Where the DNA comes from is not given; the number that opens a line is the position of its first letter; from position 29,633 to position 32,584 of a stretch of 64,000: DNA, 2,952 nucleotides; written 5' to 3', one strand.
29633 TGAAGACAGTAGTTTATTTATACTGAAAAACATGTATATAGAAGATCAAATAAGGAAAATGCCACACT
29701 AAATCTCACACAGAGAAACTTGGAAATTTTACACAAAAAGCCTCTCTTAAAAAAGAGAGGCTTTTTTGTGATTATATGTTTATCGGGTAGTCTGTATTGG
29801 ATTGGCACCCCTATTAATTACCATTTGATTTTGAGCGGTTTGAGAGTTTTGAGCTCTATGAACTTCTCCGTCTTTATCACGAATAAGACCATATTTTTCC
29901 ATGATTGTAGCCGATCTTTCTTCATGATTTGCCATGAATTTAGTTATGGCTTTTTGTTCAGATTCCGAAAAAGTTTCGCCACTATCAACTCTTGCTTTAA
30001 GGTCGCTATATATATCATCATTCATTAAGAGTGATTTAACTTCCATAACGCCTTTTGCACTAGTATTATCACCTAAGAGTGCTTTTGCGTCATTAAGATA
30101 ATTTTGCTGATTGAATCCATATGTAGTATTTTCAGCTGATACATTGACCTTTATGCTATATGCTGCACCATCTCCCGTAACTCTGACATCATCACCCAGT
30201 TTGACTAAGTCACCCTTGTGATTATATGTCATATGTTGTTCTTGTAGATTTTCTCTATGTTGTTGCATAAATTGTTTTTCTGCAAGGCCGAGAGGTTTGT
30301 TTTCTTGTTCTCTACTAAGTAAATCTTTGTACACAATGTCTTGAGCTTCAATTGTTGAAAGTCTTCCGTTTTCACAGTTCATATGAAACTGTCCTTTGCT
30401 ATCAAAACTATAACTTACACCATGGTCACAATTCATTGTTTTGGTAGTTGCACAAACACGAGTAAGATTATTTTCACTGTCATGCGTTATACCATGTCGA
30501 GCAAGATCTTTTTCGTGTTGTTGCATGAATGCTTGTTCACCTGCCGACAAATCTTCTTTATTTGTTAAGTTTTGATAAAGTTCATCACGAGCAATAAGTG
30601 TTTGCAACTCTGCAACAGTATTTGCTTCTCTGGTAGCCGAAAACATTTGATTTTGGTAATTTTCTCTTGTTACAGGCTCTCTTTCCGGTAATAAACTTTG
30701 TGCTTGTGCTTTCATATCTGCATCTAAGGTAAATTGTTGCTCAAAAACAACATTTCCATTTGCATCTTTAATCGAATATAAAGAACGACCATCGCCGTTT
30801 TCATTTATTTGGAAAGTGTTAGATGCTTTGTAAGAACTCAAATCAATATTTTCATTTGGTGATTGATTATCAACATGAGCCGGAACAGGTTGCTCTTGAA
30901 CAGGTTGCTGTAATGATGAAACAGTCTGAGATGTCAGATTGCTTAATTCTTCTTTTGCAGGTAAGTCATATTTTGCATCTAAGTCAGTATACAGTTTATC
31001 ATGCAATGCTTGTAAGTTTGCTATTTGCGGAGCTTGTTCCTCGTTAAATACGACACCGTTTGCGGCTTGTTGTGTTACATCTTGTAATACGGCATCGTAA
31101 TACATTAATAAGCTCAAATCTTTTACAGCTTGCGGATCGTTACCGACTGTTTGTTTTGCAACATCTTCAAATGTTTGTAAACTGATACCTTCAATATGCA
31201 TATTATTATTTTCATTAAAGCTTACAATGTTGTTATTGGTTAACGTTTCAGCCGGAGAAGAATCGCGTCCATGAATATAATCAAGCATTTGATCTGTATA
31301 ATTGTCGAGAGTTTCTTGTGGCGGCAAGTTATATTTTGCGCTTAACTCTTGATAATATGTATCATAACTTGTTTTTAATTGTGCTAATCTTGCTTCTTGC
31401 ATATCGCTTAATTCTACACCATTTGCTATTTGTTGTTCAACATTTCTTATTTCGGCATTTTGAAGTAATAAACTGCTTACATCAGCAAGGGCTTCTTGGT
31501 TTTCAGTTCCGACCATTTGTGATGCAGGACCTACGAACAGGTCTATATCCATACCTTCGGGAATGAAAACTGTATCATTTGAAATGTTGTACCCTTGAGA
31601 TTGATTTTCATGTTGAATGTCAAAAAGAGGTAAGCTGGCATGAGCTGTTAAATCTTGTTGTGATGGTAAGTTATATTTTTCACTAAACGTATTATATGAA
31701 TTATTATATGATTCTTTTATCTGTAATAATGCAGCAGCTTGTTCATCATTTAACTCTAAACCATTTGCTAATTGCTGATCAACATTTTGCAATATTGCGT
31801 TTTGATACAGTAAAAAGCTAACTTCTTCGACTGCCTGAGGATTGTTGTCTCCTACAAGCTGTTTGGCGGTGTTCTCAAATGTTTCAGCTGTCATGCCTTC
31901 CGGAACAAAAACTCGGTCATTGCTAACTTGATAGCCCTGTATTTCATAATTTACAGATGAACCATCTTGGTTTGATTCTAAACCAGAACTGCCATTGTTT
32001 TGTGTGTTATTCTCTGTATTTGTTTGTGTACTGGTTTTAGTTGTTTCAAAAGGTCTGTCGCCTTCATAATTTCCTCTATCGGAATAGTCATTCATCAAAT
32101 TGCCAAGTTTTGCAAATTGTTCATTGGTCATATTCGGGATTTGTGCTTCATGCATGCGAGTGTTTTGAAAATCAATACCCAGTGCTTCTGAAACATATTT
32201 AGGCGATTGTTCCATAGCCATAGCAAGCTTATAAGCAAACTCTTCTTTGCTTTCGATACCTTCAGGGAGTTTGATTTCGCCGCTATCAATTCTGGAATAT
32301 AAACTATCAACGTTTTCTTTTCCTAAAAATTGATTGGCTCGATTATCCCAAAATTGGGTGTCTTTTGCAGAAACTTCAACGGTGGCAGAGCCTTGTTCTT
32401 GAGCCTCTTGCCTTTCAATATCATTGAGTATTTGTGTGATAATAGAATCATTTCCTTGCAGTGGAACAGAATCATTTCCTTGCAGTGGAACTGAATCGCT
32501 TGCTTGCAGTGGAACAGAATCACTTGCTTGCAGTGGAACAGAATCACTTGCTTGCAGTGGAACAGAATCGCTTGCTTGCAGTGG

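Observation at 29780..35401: Giant ~1873-aa protein with mixed repeat architecture: candidate secreted or membrane-inserting effector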

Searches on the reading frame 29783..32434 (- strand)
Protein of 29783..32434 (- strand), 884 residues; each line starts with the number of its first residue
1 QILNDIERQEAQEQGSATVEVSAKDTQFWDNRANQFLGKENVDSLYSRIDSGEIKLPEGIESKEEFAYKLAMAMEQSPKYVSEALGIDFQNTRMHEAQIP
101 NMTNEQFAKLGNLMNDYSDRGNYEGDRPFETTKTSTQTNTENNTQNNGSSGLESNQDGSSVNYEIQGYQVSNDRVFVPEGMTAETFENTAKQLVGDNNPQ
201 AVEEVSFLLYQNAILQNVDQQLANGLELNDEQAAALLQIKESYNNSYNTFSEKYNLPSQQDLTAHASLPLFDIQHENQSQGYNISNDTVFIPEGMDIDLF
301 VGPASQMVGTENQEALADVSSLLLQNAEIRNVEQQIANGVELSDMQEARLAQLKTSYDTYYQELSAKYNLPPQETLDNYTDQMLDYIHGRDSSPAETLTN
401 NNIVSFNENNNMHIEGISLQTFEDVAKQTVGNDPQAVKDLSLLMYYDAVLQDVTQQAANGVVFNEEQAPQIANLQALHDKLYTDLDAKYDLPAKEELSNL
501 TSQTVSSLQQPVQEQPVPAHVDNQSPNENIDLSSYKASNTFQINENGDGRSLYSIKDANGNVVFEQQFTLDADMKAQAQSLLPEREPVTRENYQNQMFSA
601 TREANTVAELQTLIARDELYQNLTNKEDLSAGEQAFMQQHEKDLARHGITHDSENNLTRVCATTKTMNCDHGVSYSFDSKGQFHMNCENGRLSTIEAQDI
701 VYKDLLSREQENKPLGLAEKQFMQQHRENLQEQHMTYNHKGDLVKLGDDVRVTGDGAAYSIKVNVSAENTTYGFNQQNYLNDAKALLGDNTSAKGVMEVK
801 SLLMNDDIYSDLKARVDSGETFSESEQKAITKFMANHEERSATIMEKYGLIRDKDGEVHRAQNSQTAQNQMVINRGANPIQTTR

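Call 23: find_homologous_proteins(query=window:29783-32434:-, max_evalue=0.01)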
Query window:29783-32434:- (884 aa): 12 proteins with E <= 0.01 among 8000 candidates.
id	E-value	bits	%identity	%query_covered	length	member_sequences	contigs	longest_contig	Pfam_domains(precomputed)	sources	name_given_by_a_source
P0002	1.7e-117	412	41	40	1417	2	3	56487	-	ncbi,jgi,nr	ncbi:MAG: hypothetical protein E7016_07190 [Alphaproteobacteria bacterium]|nr:hypothetical protein [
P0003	3.0e-110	388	41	39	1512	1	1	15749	-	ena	-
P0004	3.5e-55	206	44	30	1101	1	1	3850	-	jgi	-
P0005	1.0e-38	152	61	15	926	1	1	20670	-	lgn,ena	-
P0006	7.9e-36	142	59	14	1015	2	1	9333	-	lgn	-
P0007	1.4e-35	142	69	12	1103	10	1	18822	-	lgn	-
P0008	8.8e-35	139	59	14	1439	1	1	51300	-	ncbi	-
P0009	3.4e-34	137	67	12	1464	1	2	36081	-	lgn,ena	-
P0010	4.5e-34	137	63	12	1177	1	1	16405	-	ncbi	-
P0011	8.7e-32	129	58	13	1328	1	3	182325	-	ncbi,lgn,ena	-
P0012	1.4e-31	128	57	13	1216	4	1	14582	-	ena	-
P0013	2.9e-31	127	55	14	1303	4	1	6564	-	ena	-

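Call 32: find_encoding_contigs(protein=P0011, flank=10000, max_places=2)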
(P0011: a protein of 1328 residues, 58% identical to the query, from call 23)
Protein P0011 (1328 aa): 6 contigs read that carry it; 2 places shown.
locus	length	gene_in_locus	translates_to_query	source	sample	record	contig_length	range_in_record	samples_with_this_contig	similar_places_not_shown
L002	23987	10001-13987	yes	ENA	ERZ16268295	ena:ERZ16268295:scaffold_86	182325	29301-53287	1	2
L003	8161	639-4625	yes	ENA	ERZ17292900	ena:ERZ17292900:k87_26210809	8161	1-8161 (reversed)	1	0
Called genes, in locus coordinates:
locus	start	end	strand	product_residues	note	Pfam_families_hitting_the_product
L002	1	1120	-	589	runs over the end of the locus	PF13519:VWA_2, PF13432:TPR_16 (faint), PF13174:TPR_6 (faint), PF13414:TPR_11 (faint), PF00515:TPR_1 (weak), PF07719:TPR_2 (weak)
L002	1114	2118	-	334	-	PF00092:VWA, PF13519:VWA_2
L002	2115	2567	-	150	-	PF14316:DUF4381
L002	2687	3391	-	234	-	-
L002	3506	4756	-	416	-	PF00579:tRNA-synt_1b, PF22421:SYY_C-terminal, PF01479:S4 (weak)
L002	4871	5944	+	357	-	PF03702:AnmK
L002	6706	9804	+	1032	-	PF00133:tRNA-synt_1, PF09334:tRNA-synt_1g, PF08264:Anticodon_1, PF19302:DUF5915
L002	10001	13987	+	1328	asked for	-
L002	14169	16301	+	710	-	-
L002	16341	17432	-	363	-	PF01168:Ala_racemase_N, PF00842:Ala_racemase_C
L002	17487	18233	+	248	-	PF01026:TatD_DNase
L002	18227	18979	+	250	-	PF00899:ThiF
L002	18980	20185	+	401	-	PF01926:MMR_HSR1, PF18128:HydF_dimer, PF18133:HydF_tetramer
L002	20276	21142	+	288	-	PF13344:Hydrolase_6 (weak), PF00702:Hydrolase (weak), PF13242:Hydrolase_like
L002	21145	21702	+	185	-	-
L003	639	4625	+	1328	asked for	-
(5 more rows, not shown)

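Call 33: find_encoding_contigs(protein=P0002, flank=10000, max_places=2)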
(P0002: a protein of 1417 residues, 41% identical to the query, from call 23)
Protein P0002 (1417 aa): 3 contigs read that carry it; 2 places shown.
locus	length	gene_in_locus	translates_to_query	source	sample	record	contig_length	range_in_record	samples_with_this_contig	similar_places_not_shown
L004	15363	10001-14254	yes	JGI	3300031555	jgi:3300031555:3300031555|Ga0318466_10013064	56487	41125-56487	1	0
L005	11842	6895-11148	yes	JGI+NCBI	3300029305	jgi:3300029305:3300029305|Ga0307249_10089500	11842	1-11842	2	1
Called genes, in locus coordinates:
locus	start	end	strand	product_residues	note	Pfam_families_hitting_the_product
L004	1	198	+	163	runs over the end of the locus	PF01381:HTH_3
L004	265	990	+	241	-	PF02390:Methyltransf_4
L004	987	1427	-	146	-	-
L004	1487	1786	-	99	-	PF13467:RHH_4 (weak)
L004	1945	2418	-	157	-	-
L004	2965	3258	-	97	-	-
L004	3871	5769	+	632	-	PF00012:HSP70, PF06723:MreB_Mbl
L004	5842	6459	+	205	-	PF12682:Flavodoxin_4, PF12641:Flavodoxin_3 (faint), PF12724:Flavodoxin_5 (faint)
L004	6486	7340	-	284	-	PF04471:Mrr_cat, PF13156:Mrr_cat_2 (faint), PF22722:NA-iREase1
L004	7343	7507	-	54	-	-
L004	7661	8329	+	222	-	PF14487:DarT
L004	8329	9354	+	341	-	PF01661:Macro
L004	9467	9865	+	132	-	-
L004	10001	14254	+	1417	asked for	-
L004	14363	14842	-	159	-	PF14352:DUF4402 (faint)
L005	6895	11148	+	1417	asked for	-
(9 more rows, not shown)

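Call 34: find_encoding_contigs(protein=P0008, flank=10000, max_places=2)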
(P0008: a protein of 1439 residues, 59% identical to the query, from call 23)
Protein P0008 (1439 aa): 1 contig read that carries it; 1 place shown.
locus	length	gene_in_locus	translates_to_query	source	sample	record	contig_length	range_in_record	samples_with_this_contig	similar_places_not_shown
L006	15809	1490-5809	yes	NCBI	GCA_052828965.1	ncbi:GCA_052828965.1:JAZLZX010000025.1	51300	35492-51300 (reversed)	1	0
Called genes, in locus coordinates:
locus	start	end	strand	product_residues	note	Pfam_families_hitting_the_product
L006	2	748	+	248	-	?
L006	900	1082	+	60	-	-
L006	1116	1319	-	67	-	-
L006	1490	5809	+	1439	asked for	-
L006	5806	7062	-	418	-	PF05977:MFS_3, PF07690:MFS_1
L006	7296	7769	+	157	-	PF02381:MraZ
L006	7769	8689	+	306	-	PF01795:Methyltransf_5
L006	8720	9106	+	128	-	-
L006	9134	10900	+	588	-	PF03717:PBP_dimer, PF00905:Transpeptidase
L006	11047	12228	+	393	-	-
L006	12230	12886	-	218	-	PF01726:LexA_DNA_bind, PF00717:Peptidase_S24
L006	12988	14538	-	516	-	-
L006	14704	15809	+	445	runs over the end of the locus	PF04748:Polysacc_deac_2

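Call 83: list_cluster_members(proteins=[P0002, P0005, P0007, P0008, P0010, P0011, P0013, P0017, P0022, P0030])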
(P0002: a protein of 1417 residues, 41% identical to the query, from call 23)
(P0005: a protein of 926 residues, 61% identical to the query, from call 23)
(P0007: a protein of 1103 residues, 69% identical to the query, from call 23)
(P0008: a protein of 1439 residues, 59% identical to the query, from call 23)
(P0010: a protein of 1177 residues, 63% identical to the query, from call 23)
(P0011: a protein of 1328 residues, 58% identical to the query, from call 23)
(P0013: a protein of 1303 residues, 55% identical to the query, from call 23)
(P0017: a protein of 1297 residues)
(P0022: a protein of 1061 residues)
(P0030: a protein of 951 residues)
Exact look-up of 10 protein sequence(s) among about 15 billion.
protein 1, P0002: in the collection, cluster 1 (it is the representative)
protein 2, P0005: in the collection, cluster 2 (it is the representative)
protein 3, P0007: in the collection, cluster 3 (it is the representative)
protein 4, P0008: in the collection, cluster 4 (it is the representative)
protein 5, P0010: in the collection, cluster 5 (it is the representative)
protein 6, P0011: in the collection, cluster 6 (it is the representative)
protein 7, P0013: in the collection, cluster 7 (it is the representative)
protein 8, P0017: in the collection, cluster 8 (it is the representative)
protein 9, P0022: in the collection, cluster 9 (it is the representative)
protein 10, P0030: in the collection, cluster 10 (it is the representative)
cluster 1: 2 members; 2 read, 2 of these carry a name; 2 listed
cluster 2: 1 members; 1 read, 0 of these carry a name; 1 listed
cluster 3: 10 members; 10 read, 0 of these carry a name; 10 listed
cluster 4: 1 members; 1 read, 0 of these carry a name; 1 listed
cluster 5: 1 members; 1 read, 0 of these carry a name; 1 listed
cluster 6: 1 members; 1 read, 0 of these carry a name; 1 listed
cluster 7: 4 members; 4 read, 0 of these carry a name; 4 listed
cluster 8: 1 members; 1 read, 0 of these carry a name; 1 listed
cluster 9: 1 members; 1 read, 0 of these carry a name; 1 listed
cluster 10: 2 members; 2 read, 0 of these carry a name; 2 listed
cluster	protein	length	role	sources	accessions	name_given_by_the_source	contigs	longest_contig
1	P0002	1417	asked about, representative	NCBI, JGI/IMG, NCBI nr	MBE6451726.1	MAG: hypothetical protein E7016_07190 [Alphaproteobacteria bacterium] | hypothetical protein [Alphaproteobacteria bacterium]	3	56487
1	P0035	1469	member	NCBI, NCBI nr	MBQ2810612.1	MAG: hypothetical protein IJF12_00405, partial [Alphaproteobacteria bacterium] | hypothetical protein [Alphaproteobacteria bacterium]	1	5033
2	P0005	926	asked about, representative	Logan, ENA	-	-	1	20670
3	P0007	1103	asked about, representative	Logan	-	-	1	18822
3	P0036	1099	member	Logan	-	-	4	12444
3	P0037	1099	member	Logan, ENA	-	-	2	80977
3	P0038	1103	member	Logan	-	-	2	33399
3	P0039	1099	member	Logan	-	-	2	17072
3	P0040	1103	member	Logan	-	-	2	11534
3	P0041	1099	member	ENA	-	-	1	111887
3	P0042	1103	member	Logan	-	-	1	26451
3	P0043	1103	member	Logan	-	-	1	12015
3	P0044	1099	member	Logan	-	-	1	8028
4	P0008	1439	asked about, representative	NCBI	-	-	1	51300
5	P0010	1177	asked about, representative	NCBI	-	-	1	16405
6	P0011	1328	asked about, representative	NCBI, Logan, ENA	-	-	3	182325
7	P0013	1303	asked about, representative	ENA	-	-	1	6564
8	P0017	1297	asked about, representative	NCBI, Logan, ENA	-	-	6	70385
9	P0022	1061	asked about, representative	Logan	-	-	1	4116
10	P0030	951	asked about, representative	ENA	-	-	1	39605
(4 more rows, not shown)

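Call 84: find_encoding_contigs(protein=P0009, flank=10000, max_places=1)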
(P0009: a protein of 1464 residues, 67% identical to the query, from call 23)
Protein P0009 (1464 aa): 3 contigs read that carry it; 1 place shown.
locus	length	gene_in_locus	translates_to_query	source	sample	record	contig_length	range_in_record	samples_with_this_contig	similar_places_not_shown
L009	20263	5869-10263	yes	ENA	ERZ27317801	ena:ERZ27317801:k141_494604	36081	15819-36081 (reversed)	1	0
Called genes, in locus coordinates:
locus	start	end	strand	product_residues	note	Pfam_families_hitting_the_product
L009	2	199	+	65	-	?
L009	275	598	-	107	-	PF00498:FHA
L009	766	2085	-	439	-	-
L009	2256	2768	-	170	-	PF02195:ParB_N (weak)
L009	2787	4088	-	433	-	PF01507:PAPS_reduct (faint), PF11922:DUF3440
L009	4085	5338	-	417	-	PF00176:SNF2-rel_dom, PF00271:Helicase_C (faint)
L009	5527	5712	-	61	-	-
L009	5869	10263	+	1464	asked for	-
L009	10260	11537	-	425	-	PF05977:MFS_3, PF07690:MFS_1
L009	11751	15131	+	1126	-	-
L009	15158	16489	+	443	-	-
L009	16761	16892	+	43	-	-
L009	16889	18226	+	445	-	PF07007:LprI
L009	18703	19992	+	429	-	PF07007:LprI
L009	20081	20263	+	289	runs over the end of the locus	PF26745:SPM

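Call 85: find_encoding_contigs(protein=P0005, flank=10000, max_places=1)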
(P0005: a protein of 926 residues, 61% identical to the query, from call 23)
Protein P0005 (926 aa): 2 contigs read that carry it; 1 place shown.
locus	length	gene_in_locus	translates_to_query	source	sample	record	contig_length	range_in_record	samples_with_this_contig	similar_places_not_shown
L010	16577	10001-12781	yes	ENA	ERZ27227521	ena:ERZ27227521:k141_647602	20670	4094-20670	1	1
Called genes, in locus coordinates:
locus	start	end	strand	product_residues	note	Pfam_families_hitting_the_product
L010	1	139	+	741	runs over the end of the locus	PF00521:DNA_topoisoIV, PF03989:DNA_gyraseA_C (faint)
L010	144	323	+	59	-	PF21839:DUF6898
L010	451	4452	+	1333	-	PF04108:ATG17_like (faint)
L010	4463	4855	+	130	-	-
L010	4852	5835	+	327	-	PF01207:Dus, PF00977:His_biosynth (weak)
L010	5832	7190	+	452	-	PF01488:Shikimate_DH (faint), PF02254:TrkA_N, PF03435:Sacchrp_dh_NADP (faint), PF03807:F420_oxidored (faint), PF13241:NAD_binding_7 (faint), PF02080:TrkA_C, PF02254:TrkA_N, PF02080:TrkA_C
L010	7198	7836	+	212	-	PF00702:Hydrolase, PF13419:HAD_2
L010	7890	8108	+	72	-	PF17209:Hfq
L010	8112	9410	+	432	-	PF13167:GTP-bdg_N, PF16360:GTP-bdg_M, PF01926:MMR_HSR1, PF19275:HflX_C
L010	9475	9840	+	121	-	-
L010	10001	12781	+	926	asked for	-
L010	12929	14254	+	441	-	-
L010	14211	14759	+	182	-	PF14301:DUF4376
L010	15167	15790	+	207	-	-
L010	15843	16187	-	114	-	PF13467:RHH_4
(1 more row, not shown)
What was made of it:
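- Its position near parC and hflX recurs in a distant member (call 85).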

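Call 86: find_encoding_contigs(protein=P0007, flank=10000, max_places=1)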
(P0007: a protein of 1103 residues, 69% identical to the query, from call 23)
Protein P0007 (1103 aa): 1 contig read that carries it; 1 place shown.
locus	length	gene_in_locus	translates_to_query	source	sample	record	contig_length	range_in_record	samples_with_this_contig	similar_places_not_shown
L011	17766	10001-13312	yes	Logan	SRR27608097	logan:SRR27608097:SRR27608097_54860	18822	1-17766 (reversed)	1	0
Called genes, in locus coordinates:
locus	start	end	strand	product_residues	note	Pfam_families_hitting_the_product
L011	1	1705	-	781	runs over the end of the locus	PF02534:T4SS-DNA_transf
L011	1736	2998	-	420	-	PF13599:Pentapeptide_4, PF25296:Decapeptide (weak), PF13576:Pentapeptide_3 (weak), PF00805:Pentapeptide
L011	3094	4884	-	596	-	-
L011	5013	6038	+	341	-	PF01408:GFO_IDH_MocA, PF22725:GFO_IDH_MocA_C3, PF02894:GFO_IDH_MocA_C (faint)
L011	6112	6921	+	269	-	PF01416:PseudoU_synth_1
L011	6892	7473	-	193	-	PF21981:RecX_HTH3 (faint), PF02631:RecX_HTH2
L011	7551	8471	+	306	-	PF01430:HSP33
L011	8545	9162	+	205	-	-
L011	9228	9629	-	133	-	PF04379:DUF525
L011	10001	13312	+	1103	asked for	-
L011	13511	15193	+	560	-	-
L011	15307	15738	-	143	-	PF00583:Acetyltransf_1, PF13673:Acetyltransf_10, PF13508:Acetyltransf_7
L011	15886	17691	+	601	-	PF00009:GTP_EFTU, PF01926:MMR_HSR1 (faint), PF03144:GTP_EFTU_D2, PF14492:EFG_III (weak), PF00679:EFG_C, PF06421:LepA_C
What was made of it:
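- A VirD4/TraG-type coupling protein lies on the same contig as one relative, 8 kb away (call 86).
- Tried and rejected: The contexts of six relatives differ from one another (calls 32-34, 84-86).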

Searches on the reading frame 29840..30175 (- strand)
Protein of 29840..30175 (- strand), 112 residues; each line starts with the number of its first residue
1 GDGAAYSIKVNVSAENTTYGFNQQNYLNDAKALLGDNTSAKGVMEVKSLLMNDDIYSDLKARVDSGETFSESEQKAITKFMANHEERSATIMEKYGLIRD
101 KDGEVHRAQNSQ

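Call 53: predict_structure(alignment_id=A4)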
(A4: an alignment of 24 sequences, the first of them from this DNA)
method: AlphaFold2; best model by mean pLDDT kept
length: 112 residues; sequences in the alignment: 24
mean_pLDDT: 87.6   pTM: 0.79
mean pLDDT of the five models: 87.6, 83.1, 80.8, 80.7, 80.6
residues with pLDDT >= 90: 78; 70-90: 22; 50-70: 6; < 50: 6
segments of 3 or more residues with pLDDT < 50: none
pLDDT, mean of each block of 10 residues (from residue 1): 67 67 90 94 96 93 95 95 96 95 85 46
secondary structure, 60 per line:
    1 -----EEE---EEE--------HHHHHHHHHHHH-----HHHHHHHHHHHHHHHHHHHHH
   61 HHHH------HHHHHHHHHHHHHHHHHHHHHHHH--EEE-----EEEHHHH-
elements in order: E6-8 E12-14 H23-34 H40-64 H71-94 E97-99 E105-107 H108-111
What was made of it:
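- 29852..30166 (-): Module copy 6 (res 1746-1850), the family-typical copy. It is predicted as a beta-hairpin, three helices and a second beta-hairpin. AF2 pLDDT 87.6 (call 53).
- Closest known: Giant surface proteins built of three-helix-bundle repeats. Same: The C-terminal half is an array of ~100-aa modules whose core is a three-helix bundle (call 53).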

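Call 68: search_solved_structures(query=A4, max_evalue=10)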
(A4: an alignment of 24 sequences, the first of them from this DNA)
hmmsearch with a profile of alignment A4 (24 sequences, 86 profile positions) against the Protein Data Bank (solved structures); distinct sequences matched with E-value up to 10: 6.
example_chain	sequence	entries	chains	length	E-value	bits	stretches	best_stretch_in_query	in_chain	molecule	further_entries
1kkh_A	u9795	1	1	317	0.43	14.3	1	19-72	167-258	Mevalonate Kinase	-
1vis_A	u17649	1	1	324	0.45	14.3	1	19-72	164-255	Mevalonate kinase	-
3l6g_A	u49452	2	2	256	0.93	13.3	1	41-69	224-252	Betaine ABC transporter permease and substrate binding protein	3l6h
4ktp_A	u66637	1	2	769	2.1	12.1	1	41-80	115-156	Glycoside hydrolase family 65 central catalytic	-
4ktr_A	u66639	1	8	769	2.2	12.1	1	41-80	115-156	Glycoside hydrolase family 65 central catalytic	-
3etx_A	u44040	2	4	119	8.5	10.2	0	8-67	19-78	Adhesin A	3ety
